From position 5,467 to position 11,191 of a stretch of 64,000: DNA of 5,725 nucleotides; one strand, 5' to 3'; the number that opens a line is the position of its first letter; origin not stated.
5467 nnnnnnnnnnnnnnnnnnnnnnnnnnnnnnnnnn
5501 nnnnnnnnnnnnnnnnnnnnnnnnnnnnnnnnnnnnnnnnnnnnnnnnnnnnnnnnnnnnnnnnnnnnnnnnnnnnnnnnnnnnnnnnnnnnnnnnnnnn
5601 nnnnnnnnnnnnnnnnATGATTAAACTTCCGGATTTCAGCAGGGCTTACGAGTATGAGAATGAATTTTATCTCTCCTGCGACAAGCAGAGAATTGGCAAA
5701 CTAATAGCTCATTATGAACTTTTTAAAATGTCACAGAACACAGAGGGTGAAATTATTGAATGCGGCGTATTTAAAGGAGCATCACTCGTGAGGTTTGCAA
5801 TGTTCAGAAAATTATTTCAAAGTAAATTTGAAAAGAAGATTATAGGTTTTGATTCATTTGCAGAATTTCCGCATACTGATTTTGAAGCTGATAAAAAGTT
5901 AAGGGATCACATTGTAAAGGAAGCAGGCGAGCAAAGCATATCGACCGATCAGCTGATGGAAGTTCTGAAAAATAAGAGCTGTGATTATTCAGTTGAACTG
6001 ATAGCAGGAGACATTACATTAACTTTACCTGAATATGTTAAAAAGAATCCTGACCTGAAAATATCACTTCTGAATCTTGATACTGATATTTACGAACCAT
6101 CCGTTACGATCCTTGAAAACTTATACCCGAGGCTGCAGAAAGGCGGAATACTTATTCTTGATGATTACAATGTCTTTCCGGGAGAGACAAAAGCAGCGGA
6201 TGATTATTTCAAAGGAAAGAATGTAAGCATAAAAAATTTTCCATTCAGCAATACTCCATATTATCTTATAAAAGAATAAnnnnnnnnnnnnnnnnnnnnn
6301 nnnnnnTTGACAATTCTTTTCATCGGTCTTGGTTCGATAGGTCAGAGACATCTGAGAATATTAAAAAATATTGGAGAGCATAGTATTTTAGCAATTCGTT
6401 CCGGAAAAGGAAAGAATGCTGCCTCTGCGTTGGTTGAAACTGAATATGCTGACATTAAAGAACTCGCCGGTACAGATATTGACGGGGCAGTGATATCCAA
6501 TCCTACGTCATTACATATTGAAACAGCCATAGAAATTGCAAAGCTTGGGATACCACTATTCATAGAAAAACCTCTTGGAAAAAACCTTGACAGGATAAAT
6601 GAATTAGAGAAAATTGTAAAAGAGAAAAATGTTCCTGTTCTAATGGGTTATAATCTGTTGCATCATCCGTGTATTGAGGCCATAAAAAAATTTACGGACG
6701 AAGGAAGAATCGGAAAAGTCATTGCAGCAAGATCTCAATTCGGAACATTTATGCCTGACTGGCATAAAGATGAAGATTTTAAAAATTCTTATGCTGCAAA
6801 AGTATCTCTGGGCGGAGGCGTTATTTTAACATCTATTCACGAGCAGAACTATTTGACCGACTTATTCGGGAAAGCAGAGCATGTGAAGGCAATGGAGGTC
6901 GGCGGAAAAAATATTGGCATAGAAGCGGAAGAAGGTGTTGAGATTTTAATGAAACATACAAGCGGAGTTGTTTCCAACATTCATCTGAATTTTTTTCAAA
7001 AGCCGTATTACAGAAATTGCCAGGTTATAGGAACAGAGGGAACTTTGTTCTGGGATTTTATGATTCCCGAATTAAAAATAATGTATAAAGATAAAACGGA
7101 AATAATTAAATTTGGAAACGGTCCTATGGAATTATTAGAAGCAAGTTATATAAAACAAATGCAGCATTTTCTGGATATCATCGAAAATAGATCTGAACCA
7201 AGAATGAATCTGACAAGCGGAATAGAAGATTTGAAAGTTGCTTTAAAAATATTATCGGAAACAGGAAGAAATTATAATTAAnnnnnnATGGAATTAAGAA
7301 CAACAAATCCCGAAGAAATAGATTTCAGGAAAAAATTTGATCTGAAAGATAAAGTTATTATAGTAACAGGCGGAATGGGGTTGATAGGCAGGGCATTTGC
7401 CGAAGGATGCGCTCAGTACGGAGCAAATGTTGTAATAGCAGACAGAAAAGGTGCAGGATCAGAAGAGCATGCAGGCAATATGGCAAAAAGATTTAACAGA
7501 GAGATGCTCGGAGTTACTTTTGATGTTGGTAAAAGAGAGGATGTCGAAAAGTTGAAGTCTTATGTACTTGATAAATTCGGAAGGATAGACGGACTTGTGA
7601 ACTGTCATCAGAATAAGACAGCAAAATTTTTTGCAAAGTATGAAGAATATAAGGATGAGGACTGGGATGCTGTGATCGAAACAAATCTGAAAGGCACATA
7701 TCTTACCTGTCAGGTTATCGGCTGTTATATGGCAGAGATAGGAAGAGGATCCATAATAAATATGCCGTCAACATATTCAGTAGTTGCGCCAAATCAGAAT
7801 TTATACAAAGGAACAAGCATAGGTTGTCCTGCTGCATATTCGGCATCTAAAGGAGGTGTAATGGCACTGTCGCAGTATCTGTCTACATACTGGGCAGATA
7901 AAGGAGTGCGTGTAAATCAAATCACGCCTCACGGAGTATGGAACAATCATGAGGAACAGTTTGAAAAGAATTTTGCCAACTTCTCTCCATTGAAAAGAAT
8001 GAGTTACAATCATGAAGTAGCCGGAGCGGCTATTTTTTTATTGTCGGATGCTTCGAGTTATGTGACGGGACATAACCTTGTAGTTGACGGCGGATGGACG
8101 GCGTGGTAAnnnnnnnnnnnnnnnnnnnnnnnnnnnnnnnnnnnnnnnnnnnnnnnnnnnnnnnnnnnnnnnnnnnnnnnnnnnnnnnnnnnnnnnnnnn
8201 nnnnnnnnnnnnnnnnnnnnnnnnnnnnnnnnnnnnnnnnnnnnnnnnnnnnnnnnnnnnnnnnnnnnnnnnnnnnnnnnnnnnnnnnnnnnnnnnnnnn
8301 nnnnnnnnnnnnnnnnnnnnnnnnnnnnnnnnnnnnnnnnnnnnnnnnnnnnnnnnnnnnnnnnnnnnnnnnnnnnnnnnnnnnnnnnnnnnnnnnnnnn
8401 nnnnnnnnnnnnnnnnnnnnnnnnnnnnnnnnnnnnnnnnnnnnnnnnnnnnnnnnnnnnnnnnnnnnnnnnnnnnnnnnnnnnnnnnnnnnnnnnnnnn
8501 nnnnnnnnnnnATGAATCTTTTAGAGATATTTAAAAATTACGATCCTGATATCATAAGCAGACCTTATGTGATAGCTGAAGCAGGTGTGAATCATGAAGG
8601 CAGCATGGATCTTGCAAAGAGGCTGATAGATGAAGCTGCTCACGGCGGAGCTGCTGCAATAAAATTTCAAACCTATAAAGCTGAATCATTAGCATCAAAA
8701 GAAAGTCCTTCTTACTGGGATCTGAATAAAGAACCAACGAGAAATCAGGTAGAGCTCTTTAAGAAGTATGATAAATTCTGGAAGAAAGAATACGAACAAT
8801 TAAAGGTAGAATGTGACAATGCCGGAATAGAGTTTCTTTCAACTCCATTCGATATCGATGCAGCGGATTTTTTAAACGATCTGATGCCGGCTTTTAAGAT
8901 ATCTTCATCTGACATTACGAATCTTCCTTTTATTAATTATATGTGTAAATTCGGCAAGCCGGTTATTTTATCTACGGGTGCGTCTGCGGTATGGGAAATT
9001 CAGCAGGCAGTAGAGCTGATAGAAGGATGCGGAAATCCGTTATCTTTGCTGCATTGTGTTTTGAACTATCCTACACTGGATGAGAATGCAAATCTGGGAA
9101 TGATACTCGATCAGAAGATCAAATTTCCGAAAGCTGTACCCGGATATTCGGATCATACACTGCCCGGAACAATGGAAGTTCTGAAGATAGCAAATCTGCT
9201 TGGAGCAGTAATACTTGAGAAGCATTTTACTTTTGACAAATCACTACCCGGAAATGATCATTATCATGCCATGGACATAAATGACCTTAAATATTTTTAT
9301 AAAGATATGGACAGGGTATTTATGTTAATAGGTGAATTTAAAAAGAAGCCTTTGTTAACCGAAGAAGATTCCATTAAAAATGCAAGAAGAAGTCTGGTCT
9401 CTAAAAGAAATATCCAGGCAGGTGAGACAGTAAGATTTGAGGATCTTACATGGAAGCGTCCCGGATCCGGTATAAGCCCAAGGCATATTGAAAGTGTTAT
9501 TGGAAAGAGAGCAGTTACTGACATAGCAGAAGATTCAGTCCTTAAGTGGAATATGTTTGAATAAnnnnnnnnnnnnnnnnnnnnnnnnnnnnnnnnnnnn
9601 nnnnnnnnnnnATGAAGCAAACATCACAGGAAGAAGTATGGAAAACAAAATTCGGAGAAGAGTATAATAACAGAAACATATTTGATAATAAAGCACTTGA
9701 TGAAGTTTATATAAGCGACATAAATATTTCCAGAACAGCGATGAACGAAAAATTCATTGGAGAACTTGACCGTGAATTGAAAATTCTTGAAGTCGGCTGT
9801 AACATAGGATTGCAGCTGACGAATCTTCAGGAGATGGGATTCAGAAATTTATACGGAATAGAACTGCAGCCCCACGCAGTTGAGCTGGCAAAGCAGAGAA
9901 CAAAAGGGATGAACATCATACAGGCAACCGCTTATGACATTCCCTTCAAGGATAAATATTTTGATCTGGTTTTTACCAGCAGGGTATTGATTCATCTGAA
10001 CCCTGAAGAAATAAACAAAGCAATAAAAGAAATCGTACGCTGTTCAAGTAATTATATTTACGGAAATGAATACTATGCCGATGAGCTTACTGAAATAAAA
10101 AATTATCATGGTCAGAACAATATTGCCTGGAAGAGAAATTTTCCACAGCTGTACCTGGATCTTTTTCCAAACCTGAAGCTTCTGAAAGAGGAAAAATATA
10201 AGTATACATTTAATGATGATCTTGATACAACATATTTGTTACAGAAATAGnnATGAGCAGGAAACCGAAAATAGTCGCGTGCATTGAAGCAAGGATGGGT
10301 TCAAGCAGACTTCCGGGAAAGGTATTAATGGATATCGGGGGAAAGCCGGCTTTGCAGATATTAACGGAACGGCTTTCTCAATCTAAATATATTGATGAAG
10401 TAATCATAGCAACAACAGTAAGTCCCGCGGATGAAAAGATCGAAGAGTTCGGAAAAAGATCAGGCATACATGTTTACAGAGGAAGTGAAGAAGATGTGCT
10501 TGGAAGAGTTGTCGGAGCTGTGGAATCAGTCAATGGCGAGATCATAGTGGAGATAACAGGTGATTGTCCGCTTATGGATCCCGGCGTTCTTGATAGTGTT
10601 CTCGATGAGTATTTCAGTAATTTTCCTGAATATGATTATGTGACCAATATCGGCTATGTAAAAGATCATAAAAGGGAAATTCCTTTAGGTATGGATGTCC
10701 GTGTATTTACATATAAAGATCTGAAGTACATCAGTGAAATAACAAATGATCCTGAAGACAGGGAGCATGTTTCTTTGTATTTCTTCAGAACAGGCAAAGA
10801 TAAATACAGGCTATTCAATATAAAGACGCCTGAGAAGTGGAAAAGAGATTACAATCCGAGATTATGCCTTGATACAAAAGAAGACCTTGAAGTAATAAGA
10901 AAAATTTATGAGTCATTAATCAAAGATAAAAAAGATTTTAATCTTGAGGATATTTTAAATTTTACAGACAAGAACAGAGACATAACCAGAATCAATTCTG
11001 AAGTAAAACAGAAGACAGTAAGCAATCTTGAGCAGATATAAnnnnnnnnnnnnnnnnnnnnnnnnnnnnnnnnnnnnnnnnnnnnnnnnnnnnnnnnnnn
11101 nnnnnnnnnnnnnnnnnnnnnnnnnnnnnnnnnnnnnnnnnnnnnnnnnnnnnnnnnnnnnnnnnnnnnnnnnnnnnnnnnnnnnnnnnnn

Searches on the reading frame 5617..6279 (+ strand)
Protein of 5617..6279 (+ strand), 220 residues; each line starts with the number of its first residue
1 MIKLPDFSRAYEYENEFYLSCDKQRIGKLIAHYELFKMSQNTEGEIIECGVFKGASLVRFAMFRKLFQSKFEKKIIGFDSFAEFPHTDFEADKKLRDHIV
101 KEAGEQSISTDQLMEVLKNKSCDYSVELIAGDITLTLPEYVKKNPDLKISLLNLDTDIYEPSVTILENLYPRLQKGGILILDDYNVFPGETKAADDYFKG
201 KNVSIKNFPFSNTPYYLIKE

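Call 48: search_protein_families(library=pfam, proteins=[window:5617-6279:+])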
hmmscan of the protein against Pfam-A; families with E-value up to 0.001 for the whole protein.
window:5617-6279:+ (220 aa): 2 families
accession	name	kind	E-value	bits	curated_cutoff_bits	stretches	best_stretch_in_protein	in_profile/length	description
PF05711.17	TylF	-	4.7e-21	75.6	23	1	38-203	87-248/264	Macrocin-O-methyltransferase (TylF)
PF13578.12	Methyltransf_24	-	1.1e-09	39.6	26.3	1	47-184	1-105/105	Methyltransferase domain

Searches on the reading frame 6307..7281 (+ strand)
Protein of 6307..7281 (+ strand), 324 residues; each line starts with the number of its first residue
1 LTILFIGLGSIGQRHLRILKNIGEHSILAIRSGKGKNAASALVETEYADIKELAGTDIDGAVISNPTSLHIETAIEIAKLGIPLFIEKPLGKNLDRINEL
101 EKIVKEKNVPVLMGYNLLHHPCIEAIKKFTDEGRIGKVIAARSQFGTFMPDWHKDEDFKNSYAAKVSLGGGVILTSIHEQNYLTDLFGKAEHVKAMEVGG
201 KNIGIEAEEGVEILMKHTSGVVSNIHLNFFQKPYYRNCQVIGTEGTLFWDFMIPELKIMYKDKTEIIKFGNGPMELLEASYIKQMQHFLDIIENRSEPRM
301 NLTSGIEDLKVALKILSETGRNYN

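Call 48: search_protein_families(library=pfam, proteins=[window:6307-7281:+])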
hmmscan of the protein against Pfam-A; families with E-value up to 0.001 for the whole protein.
window:6307-7281:+ (324 aa): 3 families
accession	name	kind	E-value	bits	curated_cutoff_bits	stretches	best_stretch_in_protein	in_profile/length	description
PF01408.29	GFO_IDH_MocA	-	1e-14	55.7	24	1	2-115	2-120/120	Oxidoreductase family, NAD-binding Rossmann fold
PF22725.1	GFO_IDH_MocA_C3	-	5.3e-14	52.7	27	1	124-247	2-123/124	GFO/IDH/MocA C-terminal domain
PF02894.22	GFO_IDH_MocA_C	-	1e-09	39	22.9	1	131-312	5-203/218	Oxidoreductase family, C-terminal alpha/beta domain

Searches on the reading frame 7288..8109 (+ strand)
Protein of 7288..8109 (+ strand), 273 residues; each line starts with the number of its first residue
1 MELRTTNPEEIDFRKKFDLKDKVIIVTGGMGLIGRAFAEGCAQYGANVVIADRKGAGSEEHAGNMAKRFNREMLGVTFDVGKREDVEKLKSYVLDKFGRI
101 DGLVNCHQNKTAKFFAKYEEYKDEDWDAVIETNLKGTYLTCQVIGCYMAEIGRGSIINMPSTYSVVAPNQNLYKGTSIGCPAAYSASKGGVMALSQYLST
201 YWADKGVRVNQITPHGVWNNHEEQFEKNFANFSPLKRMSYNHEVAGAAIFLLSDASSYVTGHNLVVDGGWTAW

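Call 48: search_protein_families(library=pfam, proteins=[window:7288-8109:+])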
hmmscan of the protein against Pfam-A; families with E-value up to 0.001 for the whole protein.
window:7288-8109:+ (273 aa): 4 families
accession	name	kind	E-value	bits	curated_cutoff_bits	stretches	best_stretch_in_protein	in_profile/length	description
PF13561.12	adh_short_C2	-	1.4e-48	165.9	27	1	33-271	8-236/236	Enoyl-(Acyl carrier protein) reductase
PF00106.31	adh_short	-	3.2e-36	125.1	26.6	1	22-218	1-183/195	short chain dehydrogenase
PF08659.16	KR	-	1.4e-07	32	22.6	1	24-137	3-116/180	KR domain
PF01370.27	Epimerase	-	0.00027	20.9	20.9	1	24-106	1-71/240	NAD dependent epimerase/dehydratase family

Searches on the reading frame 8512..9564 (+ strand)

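Call 4: search_protein_families(library=pfam, proteins=[window:8512-9564:+])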
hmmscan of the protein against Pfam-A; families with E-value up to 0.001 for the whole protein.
window:8512-9564:+ (350 aa): 2 families
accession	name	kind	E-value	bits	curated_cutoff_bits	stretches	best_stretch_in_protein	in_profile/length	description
PF03102.20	NeuB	-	1e-67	228.5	22.1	1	38-277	1-240/241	NeuB family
PF08666.17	SAF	-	6.4e-15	55.9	21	1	292-350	1-63/63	SAF domain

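Call 5: search_protein_families(library=ncbifam, proteins=[window:8512-9564:+])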
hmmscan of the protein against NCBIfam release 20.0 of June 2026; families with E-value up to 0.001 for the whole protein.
window:8512-9564:+ (350 aa): 3 families
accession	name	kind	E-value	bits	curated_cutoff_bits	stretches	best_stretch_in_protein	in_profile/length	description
TIGR03569.1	NeuB_NnaB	equivalog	1.2e-93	313.8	399.65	1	19-343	2-328/329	N-acetylneuraminate synthase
TIGR03586.1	PseI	equivalog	5.5e-69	232.8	340.25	1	18-341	2-324/327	pseudaminic acid synthase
TIGR03170.1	flgA_cterm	equivalog_domain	0.00091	19.2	54.65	0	289-349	10-74/137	flagellar basal body P-ring formation chaperone FlgA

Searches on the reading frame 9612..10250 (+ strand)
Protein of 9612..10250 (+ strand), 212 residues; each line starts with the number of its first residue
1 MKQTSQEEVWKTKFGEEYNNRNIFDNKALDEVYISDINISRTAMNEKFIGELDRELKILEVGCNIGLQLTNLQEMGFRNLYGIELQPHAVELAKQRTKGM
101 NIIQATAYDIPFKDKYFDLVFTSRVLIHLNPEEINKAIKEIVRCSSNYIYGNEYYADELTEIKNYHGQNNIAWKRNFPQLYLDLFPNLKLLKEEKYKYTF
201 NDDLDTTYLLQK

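Call 4: search_protein_families(library=pfam, proteins=[window:9612-10250:+])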
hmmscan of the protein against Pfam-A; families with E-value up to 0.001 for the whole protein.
window:9612-10250:+ (212 aa): 6 families
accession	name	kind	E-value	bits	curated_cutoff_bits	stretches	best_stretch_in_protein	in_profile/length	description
PF08241.18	Methyltransf_11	-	2.4e-17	63.8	21.2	1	59-144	1-86/95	Methyltransferase domain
PF13649.12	Methyltransf_25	-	5.1e-15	56.4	27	1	58-144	1-92/97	Methyltransferase domain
PF13847.12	Methyltransf_31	-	1.5e-08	34.8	27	1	53-141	2-97/145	Methyltransferase domain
PF08242.18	Methyltransf_12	-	2.6e-08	34.9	30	1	59-144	1-91/98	Methyltransferase domain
PF13489.12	Methyltransf_23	-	9.8e-07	29.1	27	1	48-142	16-105/164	Methyltransferase domain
PF05401.17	NodS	-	0.00012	22.5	24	1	57-144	46-135/201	Nodulation protein S (NodS)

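Call 5: search_protein_families(library=ncbifam, proteins=[window:9612-10250:+])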
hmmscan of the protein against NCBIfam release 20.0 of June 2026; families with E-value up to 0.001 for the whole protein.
window:9612-10250:+ (212 aa): 20 families
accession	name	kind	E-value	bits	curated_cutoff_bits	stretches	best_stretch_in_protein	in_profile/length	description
TIGR03587.1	Pse_Me-ase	hypoth_equivalog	1.2e-51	175.8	112.05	1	3-201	2-188/204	pseudaminic acid biosynthesis-associated methylase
NF045667.1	MTase_DVU1556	equivalog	4.4e-09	36.1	155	1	52-143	20-109/213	DVU_1556 family methyltransferase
NF004851.0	PRK06202.1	equivalog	3e-06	26.8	243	1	53-146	59-159/237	hypothetical protein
TIGR01983.1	UbiG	equivalog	3.3e-06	26.6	102.95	1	34-142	33-143/228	bifunctional 2-polyprenyl-6-hydroxyphenol methylase/3-demethylubiquinol 3-O-methyltransferase UbiG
NF004452.0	PRK05785.1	equivalog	3.5e-06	26.7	207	1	46-149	43-141/228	hypothetical protein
TIGR02072.1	BioC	equivalog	4.3e-06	26.7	184.95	1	55-210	35-195/244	malonyl-ACP O-methyltransferase BioC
NF008300.0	PRK11088.1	equivalog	5.4e-06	26.1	303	1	54-140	85-173/272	23S rRNA (guanine(745)-N(1))-methyltransferase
TIGR02021.1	BchM-ChlM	equivalog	6e-06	25.8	158.9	1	35-143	31-145/218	magnesium protoporphyrin IX methyltransferase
NF041650.1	nod_mtase_NodS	equivalog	8.1e-06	25.7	300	1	58-143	42-129/190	nodulation methyltransferase NodS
TIGR01934.1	MenG_MenH_UbiE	subfamily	2.7e-05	23.6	158.35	1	54-144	39-132/223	ubiquinone/menaquinone biosynthesis methyltransferase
NF041255.1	mycofact_MftM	equivalog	3.2e-05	23.4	200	1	57-146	142-234/289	mycofactocin oligosaccharide methyltransferase MftM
NF040539.1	AST_met_ArsM_2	exception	3.6e-05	23.7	240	1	56-144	58-154/262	putative arsinothricin biosynthesis methyltransferase ArsM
NF045825.1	FAmtase_mtf2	equivalog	5.5e-05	22.5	400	1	57-153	61-161/248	fatty-acid O-methyltransferase Mtf2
TIGR02081.1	metW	equivalog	6.6e-05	22.5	189.5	1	55-148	14-105/194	methionine biosynthesis protein MetW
TIGR04290.1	meth_Rta_06860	hypoth_equivalog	0.00011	21.8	300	1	55-130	50-129/226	TIGR04290 family methyltransferase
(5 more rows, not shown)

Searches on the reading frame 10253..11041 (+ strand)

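Call 4: search_protein_families(library=pfam, proteins=[window:10253-11041:+])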
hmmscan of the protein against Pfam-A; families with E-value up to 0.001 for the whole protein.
window:10253-11041:+ (262 aa): 2 families
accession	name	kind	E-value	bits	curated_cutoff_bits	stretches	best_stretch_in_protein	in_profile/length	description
PF02348.25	CTP_transf_3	-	1.4e-30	107.2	22.6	1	9-220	2-207/217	Cytidylyltransferase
PF12804.13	NTP_transf_3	-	4.2e-06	27.5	27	1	14-120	11-111/160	MobA-like NTP transferase domain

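Call 5: search_protein_families(library=ncbifam, proteins=[window:10253-11041:+])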
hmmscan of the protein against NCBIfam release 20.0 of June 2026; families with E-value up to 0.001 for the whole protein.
window:10253-11041:+ (262 aa): 8 families
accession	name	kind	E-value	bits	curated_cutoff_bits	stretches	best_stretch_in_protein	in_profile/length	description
NF009905.0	PRK13368.1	subfamily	5.2e-22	78.4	255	1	6-133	2-126/243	3-deoxy-manno-octulosonate cytidylyltransferase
NF003952.0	PRK05450.1-5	subfamily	1.8e-19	69.9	193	1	6-132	2-127/250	3-deoxy-manno-octulosonate cytidylyltransferase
NF003950.0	PRK05450.1-3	subfamily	1.1e-15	57.7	234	1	7-141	3-137/248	3-deoxy-manno-octulosonate cytidylyltransferase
TIGR00466.1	kdsB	equivalog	5.2e-14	52.2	155.2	1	8-119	4-115/241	3-deoxy-manno-octulosonate cytidylyltransferase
NF003948.0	PRK05450.1-1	equivalog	3.4e-13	49.4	281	1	5-140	4-138/248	3-deoxy-manno-octulosonate cytidylyltransferase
NF001457.0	PRK00317.1-3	equivalog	9.5e-06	25.2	164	1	23-123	19-116/200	molybdenum cofactor guanylyltransferase MobA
TIGR03584.1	PseF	equivalog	4.4e-05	23.2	205.7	1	8-74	1-63/222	pseudaminic acid cytidylyltransferase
TIGR00454.1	TIGR00454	hypoth_equivalog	0.001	19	174.7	0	22-122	18-116/183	TIGR00454 family protein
